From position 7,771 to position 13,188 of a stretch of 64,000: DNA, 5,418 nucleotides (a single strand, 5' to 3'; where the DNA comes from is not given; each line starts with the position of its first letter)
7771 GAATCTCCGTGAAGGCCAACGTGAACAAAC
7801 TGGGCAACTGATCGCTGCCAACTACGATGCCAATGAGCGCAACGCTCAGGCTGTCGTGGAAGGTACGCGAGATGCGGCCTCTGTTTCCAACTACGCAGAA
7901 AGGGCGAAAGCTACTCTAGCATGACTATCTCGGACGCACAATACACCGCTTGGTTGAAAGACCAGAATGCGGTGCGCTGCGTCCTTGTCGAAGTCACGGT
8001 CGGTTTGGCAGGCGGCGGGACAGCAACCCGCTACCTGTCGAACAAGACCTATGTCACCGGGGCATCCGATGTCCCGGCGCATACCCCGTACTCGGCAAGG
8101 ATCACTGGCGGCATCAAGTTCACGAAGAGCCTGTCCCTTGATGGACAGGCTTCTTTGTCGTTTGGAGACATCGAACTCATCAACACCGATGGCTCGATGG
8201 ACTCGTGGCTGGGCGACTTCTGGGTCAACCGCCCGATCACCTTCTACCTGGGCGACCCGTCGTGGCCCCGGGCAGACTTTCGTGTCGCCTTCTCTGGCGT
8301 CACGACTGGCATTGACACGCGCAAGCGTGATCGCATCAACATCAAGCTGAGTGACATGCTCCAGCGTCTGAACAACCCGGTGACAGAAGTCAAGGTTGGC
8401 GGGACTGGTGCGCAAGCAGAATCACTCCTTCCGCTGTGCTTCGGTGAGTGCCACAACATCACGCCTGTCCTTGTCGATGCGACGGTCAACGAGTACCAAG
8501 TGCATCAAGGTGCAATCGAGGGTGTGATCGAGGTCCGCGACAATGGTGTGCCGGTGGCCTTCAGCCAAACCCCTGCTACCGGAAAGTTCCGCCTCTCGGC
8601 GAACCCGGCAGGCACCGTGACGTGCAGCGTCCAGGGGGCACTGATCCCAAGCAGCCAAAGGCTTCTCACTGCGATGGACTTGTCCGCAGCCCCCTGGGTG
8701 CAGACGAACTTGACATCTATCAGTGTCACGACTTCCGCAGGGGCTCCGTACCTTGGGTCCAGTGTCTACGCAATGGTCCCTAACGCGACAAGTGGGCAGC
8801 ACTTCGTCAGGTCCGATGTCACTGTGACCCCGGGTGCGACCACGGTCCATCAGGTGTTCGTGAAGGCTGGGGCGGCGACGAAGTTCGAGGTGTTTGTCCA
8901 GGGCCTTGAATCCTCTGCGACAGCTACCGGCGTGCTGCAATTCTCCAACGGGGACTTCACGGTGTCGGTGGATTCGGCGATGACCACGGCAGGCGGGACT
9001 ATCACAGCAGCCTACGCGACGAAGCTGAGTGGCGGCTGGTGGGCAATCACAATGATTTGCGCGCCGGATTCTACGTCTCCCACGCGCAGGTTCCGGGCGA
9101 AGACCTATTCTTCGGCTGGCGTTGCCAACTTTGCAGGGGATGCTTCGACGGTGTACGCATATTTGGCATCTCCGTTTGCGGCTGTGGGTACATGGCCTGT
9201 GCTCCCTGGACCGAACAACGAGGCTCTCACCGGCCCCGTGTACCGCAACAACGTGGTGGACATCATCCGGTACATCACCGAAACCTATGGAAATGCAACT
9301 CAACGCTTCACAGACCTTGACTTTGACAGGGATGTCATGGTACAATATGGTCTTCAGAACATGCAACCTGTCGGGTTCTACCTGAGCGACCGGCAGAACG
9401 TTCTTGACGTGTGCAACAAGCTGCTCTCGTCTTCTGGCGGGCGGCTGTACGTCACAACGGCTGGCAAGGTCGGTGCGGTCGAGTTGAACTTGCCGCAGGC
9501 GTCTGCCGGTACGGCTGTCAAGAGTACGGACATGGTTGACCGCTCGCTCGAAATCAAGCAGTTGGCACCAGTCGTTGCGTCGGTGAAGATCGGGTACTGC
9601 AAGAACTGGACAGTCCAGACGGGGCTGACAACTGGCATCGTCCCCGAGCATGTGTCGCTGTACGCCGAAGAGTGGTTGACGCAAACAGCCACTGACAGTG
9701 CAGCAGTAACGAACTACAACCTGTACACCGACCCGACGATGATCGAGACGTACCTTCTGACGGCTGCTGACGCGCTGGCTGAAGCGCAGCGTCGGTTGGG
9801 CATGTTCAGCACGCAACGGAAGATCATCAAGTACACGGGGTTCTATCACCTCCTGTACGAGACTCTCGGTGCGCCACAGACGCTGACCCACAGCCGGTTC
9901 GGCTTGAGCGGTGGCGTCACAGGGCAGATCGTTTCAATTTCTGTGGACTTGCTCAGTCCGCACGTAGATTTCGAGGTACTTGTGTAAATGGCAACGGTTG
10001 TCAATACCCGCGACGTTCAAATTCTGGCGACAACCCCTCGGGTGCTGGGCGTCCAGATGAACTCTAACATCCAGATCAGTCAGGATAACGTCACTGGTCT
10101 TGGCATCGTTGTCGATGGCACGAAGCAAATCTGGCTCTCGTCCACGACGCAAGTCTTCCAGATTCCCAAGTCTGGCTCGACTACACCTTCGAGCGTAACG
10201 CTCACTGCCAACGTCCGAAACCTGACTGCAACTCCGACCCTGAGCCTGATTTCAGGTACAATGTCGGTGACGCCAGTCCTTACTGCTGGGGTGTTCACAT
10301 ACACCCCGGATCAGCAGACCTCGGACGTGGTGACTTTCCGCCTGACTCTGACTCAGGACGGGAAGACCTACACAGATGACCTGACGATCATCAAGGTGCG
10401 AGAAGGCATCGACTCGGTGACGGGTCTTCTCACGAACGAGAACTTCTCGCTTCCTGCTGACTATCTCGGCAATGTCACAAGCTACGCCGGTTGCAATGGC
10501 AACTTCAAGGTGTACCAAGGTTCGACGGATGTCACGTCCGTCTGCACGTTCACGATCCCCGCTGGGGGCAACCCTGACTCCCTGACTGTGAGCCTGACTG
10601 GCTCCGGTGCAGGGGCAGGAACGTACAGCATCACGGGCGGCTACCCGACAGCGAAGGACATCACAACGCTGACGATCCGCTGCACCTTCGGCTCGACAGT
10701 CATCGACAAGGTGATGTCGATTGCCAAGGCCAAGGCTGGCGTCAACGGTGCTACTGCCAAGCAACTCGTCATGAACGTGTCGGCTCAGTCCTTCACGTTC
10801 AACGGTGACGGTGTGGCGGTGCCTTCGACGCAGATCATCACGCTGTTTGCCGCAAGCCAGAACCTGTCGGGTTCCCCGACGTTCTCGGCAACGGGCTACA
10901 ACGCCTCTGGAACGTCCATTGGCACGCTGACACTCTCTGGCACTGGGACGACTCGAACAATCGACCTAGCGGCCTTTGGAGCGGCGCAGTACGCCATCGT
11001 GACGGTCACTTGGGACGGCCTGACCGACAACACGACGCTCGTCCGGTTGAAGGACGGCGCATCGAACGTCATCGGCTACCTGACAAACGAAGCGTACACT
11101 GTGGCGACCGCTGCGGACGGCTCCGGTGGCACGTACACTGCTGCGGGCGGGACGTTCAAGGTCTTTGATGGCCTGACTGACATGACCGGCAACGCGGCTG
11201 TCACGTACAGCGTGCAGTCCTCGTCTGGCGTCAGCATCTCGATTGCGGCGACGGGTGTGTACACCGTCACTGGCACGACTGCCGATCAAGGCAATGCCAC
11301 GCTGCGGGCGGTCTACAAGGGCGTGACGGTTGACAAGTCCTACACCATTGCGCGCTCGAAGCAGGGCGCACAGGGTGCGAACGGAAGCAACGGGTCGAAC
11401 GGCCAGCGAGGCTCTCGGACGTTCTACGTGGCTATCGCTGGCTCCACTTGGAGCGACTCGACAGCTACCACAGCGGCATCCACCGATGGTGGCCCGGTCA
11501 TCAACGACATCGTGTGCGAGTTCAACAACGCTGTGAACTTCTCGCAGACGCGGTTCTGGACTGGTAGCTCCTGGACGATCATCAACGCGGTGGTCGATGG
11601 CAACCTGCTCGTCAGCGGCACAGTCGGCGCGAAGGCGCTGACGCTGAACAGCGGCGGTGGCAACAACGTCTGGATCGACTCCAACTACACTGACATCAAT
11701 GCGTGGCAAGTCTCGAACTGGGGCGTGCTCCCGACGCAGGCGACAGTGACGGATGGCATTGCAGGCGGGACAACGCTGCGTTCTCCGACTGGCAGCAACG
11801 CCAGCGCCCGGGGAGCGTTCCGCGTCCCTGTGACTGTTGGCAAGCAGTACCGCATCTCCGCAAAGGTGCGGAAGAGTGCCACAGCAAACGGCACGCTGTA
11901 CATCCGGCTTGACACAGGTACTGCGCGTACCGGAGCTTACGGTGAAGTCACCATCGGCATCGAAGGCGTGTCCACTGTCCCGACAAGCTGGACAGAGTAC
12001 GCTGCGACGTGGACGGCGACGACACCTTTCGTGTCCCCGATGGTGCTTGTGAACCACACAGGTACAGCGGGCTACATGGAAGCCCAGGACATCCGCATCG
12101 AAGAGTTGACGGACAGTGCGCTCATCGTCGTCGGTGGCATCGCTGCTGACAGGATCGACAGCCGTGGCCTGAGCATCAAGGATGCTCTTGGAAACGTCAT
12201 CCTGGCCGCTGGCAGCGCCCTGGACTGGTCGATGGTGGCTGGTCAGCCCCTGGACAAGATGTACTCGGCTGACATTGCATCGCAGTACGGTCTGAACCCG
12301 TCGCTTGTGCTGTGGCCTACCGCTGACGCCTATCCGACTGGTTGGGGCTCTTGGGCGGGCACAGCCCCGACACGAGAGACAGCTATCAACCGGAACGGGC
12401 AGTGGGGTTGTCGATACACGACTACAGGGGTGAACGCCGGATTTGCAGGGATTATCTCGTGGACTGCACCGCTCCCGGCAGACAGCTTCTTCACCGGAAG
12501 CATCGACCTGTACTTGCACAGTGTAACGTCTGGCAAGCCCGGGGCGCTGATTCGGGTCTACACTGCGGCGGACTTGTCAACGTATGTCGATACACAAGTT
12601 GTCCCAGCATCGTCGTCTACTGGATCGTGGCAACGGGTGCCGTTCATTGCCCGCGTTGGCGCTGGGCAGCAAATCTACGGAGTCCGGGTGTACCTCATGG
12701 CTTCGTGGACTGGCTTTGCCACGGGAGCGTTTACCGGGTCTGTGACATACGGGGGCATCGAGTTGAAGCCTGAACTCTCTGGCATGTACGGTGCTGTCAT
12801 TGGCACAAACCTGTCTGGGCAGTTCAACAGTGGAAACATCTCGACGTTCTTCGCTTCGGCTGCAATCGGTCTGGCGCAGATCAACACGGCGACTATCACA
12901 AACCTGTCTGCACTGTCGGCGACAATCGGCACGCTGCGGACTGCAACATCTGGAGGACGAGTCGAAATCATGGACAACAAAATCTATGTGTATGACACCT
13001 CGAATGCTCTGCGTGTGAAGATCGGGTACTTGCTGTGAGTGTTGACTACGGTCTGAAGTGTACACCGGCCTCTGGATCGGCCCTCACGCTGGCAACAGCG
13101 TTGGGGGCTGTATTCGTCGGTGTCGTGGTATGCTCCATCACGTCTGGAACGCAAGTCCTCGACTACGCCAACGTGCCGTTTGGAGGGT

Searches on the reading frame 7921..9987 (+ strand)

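Call 53: search_protein_families(library=phrogs, proteins=[window:7921-9987:+], max_evalue=0.00001)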
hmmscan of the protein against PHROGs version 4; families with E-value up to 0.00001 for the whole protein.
window:7921-9987:+ (688 aa): 2 families
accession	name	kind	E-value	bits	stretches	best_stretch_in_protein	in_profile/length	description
phrog_8917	-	unknown function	3.6e-57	195.1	1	3-688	81-609/613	-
phrog_31539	-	unknown function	3.2e-06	26.6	0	162-207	153-199/899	-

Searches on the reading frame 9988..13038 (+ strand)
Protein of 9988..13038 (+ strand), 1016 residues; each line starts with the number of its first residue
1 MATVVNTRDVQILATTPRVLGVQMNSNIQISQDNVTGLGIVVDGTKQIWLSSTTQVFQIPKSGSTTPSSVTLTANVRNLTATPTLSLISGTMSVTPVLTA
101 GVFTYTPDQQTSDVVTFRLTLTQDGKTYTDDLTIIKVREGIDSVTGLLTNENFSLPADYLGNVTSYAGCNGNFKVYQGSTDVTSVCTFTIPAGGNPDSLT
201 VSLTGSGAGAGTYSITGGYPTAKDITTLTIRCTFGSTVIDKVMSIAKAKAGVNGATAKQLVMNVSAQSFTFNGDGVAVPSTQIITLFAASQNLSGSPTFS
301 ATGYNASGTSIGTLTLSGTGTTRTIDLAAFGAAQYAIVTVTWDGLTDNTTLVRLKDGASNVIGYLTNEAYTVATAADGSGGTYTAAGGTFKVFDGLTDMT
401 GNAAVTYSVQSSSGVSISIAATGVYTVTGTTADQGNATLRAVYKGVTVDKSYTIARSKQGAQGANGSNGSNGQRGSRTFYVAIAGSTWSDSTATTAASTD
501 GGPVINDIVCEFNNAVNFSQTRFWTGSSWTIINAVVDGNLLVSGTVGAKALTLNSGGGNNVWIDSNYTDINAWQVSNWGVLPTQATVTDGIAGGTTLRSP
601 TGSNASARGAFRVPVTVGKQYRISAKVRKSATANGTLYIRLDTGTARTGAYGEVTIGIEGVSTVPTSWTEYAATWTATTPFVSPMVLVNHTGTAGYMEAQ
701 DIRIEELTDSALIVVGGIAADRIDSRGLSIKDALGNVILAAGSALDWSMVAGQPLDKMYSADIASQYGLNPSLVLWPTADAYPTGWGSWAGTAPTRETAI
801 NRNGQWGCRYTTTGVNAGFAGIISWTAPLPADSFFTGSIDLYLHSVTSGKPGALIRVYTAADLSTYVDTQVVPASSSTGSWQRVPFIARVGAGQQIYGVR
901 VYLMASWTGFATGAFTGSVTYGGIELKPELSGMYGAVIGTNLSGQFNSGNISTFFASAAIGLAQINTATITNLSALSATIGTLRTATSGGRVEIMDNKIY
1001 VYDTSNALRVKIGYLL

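Call 53: search_protein_families(library=phrogs, proteins=[window:9988-13038:+], max_evalue=0.00001)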
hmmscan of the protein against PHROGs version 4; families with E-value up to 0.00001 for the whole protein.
window:9988-13038:+ (1016 aa): 4 families
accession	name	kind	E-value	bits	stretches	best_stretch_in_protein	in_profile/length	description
phrog_33923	-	unknown function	1.8e-41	142.2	2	251-466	600-816/2146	-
phrog_38396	-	tail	6.3e-39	134.5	3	247-468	548-763/1435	tail protein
phrog_3890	-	tail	1.8e-36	125.1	3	248-427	2650-2821/3453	straight fibre tail protein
phrog_22201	-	tail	1.7e-10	41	1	455-550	329-430/683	tail fiber protein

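Call 56: search_dna_similar(query=window:9988-13038:+, collection=phages, mode=protein, max_rows=15)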
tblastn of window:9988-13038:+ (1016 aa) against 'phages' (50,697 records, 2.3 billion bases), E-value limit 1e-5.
Records with a match: 82; places in all: 188; records where one place covers at least 80% of the query: 0.
Best place of each record, by identity: <60% 82.
By first word of the organism name: Klebsiella 62; Enterococcus 13; Pectobacterium 2; Serratia 2; Klebseilla 1; Microcystis 1; Achromobacter 1.
By host as written in the record: Klebsiella pneumoniae 15; Klebsiella pneumoniae K42 8; - 6; Klebsiella pneumoniae K47 6; Raoultella planticola K57 (synonym: Klebsiella planticola) 5; Enterococcus faecium 4; Klebsiella pneumoniae K21 4; Klebsiella pneumoniae Kpn13 3; and 24 more.
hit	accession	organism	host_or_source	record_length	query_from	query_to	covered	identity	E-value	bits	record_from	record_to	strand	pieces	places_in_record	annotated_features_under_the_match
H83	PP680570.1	Enterococcus phage VRE9_4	Enterococcus faecium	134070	43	458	41%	33.3%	9e-14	146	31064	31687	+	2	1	hypothetical protein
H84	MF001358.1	Enterococcus phage EF1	Enterococcus faecalis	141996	43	458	41%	33.0%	1e-14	151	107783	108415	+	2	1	hypothetical protein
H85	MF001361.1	Enterococcus phage EF5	Enterococcus faecalis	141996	43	458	41%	33.0%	1e-14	151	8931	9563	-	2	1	hypothetical protein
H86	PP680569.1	Enterococcus phage VRE9_3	Enterococcus faecium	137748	38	458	41%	32.4%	4e-14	149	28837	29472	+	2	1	hypothetical protein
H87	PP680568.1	Enterococcus phage VRE9_2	Enterococcus faecium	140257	43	458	41%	32.7%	4e-14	147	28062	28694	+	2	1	hypothetical protein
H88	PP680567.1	Enterococcus phage VRE9_1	Enterococcus faecium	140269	43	458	41%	32.7%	4e-14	147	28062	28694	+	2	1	hypothetical protein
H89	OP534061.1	Enterococcus phage H1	Enterococcus faecium 374iF1 (22)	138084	46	458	41%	31.2%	2e-14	149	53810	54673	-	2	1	hypothetical protein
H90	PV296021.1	Enterococcus phage fHoEfm07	Enterococcus faecium #5864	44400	46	458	41%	30.1%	6e-23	112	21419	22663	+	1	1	structural protein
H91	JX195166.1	Pectobacterium phage My1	-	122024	43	400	35%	33.4%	7e-26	122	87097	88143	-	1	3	putative tail protein pb4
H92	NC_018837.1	Pectobacterium phage My1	-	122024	43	400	35%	33.4%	7e-26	122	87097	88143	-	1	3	tail protein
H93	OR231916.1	Klebsiella phage pzk-kv7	Klebsiella variicola kv7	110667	21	400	37%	30.8%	8e-10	127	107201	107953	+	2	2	hypothetical protein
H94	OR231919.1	Klebsiella phage pzk-kv23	Klebsiella variicola kv23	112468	21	400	37%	30.8%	8e-10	127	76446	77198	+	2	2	hypothetical protein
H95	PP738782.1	Klebsiella phage vB_KpnS_Boggle_ER46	Klebsiella pneumoniae JHCK1 (BEI ...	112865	21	400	37%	30.8%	1e-9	128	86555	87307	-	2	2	straight fiber tail protein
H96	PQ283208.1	Klebsiella phage Shiner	Klebsiella pneumoniae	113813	21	400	37%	30.8%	1e-9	128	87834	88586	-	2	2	central straight tail fiber protein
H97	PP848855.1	Klebsiella phage vB_Kpn9-P3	Klebsiella pneumoniae Kpn9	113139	21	400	37%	30.8%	6e-9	126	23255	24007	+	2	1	tail protein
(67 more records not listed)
